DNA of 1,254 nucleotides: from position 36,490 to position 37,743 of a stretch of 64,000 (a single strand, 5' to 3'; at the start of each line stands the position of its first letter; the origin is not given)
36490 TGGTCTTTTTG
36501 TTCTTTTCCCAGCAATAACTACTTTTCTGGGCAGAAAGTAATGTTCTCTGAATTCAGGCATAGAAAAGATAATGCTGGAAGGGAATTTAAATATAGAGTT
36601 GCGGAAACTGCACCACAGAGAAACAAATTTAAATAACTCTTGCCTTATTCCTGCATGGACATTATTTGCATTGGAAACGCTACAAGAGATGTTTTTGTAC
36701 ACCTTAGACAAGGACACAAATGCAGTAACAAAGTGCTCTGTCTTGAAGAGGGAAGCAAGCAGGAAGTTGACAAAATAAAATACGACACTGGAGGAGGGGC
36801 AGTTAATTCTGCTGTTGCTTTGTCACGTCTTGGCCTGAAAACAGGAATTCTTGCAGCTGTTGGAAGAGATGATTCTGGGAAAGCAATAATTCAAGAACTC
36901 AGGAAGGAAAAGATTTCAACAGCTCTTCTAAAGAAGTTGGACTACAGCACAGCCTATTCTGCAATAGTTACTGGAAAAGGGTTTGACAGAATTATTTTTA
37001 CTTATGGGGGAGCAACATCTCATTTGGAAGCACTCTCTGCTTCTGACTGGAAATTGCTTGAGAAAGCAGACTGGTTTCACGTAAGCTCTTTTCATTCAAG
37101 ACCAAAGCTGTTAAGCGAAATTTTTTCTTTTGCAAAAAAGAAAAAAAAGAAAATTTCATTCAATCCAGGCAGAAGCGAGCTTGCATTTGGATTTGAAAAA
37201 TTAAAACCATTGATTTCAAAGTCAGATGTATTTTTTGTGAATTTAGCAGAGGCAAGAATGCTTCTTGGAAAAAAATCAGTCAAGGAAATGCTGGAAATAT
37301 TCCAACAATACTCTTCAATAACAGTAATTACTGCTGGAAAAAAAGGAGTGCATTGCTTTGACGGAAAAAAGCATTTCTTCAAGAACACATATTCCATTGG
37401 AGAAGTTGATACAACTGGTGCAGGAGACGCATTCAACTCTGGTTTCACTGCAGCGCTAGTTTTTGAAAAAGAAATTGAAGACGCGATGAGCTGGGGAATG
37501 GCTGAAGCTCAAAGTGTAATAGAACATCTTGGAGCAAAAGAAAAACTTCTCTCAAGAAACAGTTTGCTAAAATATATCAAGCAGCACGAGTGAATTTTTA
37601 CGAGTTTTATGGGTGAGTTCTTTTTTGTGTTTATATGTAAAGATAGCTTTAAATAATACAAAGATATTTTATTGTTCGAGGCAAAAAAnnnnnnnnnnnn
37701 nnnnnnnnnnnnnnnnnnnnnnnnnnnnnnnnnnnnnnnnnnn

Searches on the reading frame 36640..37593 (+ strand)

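Call 5: search_protein_families(library=pfam, proteins=[window:36640-37593:+], max_evalue=0.01)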
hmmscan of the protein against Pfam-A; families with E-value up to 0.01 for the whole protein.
window:36640-37593:+ (317 aa): 2 families
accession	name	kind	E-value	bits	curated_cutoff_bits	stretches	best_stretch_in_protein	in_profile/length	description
PF00294.29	PfkB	-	7.4e-48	163.9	25.8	1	35-302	17-298/302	pfkB family carbohydrate kinase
PF08543.17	Phos_pyr_kin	-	6.1e-05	22.9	27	1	187-295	111-233/246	Phosphomethylpyrimidine kinase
